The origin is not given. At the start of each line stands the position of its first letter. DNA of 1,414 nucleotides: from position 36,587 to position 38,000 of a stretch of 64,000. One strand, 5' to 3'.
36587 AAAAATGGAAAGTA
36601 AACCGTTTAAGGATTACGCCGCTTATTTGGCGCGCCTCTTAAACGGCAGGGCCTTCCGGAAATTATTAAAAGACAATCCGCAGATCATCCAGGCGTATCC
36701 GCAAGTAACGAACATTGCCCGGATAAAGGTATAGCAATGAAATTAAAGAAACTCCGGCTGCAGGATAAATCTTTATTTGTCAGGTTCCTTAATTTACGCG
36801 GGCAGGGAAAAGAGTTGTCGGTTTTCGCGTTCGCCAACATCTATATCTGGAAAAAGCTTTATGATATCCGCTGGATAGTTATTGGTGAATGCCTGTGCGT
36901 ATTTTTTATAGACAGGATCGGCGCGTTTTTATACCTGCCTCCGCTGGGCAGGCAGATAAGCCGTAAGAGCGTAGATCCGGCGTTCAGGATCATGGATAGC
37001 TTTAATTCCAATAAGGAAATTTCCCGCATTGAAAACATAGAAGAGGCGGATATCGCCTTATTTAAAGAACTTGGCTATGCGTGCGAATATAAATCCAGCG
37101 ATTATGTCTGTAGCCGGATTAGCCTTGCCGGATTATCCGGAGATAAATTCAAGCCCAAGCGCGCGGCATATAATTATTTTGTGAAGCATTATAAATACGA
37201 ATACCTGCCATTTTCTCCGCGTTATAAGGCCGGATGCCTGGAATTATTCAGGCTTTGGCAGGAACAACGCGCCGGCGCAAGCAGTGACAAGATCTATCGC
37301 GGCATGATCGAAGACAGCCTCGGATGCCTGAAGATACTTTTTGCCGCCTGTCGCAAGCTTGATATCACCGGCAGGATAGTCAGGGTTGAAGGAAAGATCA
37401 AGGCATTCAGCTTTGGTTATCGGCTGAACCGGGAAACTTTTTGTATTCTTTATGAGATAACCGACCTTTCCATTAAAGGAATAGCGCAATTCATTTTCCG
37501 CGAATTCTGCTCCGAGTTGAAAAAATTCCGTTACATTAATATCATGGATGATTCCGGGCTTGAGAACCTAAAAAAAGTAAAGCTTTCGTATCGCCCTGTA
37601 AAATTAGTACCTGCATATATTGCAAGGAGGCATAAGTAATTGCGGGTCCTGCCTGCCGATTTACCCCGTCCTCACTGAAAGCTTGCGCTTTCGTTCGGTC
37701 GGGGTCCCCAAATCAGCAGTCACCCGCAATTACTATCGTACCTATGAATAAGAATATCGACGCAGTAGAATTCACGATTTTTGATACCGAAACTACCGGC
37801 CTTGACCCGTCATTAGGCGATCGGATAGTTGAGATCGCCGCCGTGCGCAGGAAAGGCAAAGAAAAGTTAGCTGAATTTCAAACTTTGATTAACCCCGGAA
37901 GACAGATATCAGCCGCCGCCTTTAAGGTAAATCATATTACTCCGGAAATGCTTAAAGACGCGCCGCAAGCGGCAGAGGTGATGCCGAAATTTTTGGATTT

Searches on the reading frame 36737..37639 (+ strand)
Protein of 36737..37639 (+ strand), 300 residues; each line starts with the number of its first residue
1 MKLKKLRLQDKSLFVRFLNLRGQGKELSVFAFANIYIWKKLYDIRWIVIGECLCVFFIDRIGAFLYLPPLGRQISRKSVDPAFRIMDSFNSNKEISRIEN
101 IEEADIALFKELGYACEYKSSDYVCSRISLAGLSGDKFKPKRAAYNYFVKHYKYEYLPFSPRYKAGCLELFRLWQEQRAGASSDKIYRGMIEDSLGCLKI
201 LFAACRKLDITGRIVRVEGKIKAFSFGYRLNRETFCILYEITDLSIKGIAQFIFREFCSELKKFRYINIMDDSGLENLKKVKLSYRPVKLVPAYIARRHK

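Call 34: search_protein_families(library=pfam, proteins=[window:36737-37639:+])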
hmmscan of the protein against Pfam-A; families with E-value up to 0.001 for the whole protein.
window:36737-37639:+ (300 aa): 1 family
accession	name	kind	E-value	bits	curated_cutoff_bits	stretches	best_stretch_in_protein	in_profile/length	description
PF09924.15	LPG_synthase_C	-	4.6e-30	105.2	27.5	1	30-296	11-297/298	Phosphatidylglycerol lysyltransferase, C-terminal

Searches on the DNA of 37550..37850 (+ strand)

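Call 76: search_dna_similar(query=window:37630-37740:+, collection=plasmids, mode=distant, max_evalue=0.01)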
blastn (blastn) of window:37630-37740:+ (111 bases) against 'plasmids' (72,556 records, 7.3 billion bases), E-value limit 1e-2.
No match.

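Call 77: search_dna_similar(query=window:37630-37740:+, collection=phages, mode=distant, max_evalue=0.01)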
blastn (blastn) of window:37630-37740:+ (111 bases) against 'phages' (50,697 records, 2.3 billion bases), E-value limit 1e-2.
No match.

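Call 84: search_rna_families(source=window, start=37550, end=37850, threshold=evalue, max_evalue=10)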
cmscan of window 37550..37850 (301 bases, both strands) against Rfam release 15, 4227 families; matches with E-value up to 10: 3.
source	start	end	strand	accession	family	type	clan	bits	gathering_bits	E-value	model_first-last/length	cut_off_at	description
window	37808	37847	-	RF00498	EAV_LTH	Cis-reg; leader;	-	14.4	70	1.2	1-45/45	no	Equine arteritis virus leader TRS hairpin (LTH)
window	37635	37734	-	RF01061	mir-548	Gene; miRNA;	-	13.8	90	9.2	1-84/84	no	mir-548 microRNA precursor family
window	37554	37596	+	RF01625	ceN28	Gene; snRNA; snoRNA; CD-box;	-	13.2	70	6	1-88/88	no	Caenorhabditis snoRNA ceN28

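Call 108: search_dna_similar(query=window:37630-37740:+, collection=ecoli_genomes, mode=distant, max_evalue=0.01, max_rows=5)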
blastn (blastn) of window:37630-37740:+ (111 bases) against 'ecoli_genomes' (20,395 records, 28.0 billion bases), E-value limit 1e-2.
No match.
